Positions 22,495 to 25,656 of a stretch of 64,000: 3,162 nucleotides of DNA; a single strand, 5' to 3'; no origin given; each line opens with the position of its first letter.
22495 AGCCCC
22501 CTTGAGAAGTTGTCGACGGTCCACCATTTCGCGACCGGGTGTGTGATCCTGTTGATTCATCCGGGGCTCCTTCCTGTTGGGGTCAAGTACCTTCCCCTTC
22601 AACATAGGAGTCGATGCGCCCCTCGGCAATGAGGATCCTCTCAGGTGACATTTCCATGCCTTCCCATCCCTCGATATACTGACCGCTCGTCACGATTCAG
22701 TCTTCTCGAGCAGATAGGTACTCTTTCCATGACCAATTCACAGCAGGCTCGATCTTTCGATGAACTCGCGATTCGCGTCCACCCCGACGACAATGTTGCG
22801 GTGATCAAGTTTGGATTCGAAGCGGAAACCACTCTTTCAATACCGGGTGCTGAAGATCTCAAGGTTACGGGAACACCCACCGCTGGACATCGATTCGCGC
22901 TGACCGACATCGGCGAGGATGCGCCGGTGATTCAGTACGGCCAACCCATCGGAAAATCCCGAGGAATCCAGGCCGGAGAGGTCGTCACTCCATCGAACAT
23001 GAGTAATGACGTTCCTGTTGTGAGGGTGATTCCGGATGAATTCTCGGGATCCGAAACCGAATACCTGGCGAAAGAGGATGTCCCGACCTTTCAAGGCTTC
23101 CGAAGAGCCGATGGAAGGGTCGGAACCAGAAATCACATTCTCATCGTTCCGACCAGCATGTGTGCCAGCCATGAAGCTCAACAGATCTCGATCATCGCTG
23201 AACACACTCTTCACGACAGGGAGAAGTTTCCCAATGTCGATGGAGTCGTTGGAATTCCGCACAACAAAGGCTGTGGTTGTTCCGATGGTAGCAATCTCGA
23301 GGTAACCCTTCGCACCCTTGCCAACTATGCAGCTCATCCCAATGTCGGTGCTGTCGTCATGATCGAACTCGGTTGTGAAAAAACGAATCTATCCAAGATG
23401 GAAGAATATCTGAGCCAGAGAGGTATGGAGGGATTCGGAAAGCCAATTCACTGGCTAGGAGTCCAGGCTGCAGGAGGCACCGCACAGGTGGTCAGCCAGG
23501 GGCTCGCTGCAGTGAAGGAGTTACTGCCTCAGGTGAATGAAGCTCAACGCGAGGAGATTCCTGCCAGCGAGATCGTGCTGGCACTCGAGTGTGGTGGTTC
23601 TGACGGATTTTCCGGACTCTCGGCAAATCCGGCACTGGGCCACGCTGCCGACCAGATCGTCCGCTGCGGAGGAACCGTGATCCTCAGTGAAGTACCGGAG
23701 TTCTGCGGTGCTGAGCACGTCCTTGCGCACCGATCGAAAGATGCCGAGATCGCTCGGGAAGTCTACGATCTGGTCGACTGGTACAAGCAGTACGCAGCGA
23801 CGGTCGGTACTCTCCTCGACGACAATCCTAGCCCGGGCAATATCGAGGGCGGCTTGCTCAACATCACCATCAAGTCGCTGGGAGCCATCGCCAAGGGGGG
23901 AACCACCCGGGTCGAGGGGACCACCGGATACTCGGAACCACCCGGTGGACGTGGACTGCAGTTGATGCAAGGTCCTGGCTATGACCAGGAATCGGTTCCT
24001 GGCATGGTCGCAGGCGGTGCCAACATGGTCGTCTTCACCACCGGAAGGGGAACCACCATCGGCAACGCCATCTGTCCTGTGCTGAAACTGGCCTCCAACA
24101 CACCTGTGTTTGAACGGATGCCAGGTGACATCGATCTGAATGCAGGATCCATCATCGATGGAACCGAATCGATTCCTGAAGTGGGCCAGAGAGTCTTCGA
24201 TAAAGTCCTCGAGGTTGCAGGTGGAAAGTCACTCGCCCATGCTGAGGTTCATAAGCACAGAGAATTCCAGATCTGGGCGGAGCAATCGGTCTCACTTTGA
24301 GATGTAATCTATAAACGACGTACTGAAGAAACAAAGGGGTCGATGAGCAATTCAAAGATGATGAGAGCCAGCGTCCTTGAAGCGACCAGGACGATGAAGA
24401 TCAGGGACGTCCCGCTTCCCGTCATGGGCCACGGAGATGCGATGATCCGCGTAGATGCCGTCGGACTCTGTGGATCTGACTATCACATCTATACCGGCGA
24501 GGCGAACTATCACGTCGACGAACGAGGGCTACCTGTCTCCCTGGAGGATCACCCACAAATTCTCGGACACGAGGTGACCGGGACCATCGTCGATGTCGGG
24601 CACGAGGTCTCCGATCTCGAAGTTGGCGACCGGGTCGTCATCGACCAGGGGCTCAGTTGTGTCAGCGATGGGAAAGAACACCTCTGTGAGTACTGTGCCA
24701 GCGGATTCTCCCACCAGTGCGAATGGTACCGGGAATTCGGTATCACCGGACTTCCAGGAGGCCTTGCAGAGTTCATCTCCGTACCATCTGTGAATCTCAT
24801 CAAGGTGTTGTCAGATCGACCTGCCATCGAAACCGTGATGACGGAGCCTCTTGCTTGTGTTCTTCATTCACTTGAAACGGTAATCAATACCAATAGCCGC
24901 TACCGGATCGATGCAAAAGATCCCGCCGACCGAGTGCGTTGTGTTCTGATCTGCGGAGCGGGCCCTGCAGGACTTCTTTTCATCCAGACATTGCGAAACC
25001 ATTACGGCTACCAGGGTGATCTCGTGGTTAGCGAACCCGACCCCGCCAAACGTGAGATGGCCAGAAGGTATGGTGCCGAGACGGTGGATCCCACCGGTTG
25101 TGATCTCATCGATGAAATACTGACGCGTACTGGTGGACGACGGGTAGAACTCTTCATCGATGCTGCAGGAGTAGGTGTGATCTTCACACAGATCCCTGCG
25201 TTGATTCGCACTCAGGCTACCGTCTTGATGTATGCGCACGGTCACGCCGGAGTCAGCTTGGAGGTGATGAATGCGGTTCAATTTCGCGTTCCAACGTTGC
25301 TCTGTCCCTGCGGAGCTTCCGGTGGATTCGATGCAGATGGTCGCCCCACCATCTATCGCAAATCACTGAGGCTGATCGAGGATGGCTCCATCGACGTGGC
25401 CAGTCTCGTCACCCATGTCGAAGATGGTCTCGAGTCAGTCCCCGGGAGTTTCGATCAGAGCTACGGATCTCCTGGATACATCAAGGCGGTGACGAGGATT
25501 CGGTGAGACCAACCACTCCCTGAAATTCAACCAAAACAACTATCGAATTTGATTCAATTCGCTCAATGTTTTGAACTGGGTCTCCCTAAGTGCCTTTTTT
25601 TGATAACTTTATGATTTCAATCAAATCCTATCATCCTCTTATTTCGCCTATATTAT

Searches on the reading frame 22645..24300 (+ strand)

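Call 8: search_protein_families(library=pfam, proteins=[window:22645-24300:+], max_evalue=0.00001)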
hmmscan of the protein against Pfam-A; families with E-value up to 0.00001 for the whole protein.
window:22645-24300:+ (551 aa): 2 families
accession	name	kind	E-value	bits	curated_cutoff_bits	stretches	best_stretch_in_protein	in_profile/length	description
PF20629.2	GD_AH_C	-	6e-92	307.8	26.8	1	307-546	1-239/242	D-galactarate/Altronate dehydratase, C-terminal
PF04295.18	GD_AH_second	-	5.8e-40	137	27.3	1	151-298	1-136/136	D-galactarate dehydratase/Altronate hydrolase, second domain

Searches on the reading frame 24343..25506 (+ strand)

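Call 72: search_protein_families(library=pfam, proteins=[window:24343-25506:+], max_evalue=0.00001)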
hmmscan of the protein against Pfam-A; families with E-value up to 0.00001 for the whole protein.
window:24343-25506:+ (387 aa): 3 families
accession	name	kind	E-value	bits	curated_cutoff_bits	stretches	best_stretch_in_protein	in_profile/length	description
PF08240.17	ADH_N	-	3.7e-24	85.4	23.5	1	30-155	2-102/104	Alcohol dehydrogenase GroES-like domain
PF00107.32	ADH_zinc_N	-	1.9e-10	41.2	31.8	1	210-312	3-103/129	Zinc-binding dehydrogenase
PF16912.11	Glu_dehyd_C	-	8.4e-06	25.8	34.9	0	164-290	4-123/211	Glucose dehydrogenase C-terminus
